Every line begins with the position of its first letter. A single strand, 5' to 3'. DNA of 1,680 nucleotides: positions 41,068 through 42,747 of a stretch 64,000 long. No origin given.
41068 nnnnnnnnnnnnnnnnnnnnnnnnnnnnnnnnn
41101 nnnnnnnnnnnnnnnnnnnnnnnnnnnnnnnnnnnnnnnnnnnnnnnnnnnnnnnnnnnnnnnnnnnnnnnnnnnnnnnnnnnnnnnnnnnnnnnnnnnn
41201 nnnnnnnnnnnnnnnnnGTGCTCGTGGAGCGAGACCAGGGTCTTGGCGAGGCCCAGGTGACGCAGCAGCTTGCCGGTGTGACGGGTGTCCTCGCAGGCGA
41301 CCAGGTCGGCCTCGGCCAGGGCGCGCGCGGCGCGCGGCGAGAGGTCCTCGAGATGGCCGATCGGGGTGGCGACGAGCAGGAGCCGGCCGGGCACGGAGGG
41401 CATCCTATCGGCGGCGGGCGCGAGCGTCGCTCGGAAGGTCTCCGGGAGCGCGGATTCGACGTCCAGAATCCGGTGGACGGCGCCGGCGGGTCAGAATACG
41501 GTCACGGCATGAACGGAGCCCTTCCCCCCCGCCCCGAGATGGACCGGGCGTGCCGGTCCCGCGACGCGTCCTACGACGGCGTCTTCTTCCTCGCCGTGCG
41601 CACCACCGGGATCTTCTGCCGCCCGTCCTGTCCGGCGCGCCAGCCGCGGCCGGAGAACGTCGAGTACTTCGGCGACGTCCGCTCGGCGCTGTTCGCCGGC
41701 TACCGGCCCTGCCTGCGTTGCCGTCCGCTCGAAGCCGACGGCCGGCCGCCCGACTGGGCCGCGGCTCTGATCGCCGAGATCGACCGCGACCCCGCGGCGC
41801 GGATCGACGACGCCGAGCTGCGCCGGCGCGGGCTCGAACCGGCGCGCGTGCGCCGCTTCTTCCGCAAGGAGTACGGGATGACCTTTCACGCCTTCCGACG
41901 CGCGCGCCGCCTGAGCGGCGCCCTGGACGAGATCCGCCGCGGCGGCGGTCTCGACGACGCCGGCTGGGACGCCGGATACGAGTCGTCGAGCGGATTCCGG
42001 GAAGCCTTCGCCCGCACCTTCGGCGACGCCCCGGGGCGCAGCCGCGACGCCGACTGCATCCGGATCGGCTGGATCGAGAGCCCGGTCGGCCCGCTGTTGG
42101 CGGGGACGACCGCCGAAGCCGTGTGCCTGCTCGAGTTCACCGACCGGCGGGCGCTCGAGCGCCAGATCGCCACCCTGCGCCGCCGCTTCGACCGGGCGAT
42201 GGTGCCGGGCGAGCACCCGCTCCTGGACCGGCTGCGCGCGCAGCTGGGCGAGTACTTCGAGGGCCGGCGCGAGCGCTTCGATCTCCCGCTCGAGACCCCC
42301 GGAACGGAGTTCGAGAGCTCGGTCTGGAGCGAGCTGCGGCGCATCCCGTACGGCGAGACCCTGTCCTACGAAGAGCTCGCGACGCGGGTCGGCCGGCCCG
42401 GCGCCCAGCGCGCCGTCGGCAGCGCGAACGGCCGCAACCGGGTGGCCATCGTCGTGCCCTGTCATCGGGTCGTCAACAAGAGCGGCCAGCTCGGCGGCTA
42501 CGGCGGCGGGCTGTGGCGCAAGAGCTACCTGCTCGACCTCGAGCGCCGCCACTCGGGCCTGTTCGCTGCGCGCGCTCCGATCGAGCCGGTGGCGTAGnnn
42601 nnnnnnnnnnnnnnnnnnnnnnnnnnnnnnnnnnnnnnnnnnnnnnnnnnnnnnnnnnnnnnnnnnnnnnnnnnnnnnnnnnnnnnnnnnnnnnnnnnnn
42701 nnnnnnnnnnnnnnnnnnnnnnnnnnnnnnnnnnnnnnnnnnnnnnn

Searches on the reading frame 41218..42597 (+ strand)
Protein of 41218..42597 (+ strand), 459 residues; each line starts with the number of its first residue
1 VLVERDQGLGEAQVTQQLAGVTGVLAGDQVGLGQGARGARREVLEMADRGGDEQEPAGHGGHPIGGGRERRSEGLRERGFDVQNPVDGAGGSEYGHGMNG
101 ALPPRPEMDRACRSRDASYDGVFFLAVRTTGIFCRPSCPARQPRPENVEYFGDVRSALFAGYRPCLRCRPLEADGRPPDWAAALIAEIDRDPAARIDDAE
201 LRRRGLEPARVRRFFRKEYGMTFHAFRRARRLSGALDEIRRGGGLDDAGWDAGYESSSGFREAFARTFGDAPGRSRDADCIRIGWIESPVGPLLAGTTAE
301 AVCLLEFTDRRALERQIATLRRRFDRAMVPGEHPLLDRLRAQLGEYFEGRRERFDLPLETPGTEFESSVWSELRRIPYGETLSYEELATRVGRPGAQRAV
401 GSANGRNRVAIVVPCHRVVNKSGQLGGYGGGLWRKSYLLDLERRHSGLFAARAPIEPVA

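Call 42: search_protein_families(library=pfam, proteins=[window:41218-42597:+])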
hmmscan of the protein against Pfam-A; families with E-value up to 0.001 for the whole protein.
window:41218-42597:+ (459 aa): 4 families
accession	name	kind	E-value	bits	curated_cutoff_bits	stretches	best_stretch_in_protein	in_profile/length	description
PF01035.26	DNA_binding_1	-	2.4e-32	111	27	1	364-443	1-80/81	6-O-methylguanine DNA methyltransferase, DNA binding domain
PF02805.21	Ada_Zn_binding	-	1e-27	96.4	23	1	109-170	3-64/65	Metal binding domain of Ada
PF12833.13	HTH_18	-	3.4e-14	53.3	33.6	1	204-276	5-78/80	Helix-turn-helix domain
PF02870.21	Methyltransf_1N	-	0.0004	21.3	21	1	282-359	2-70/71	6-O-methylguanine DNA methyltransferase, ribonuclease-like domain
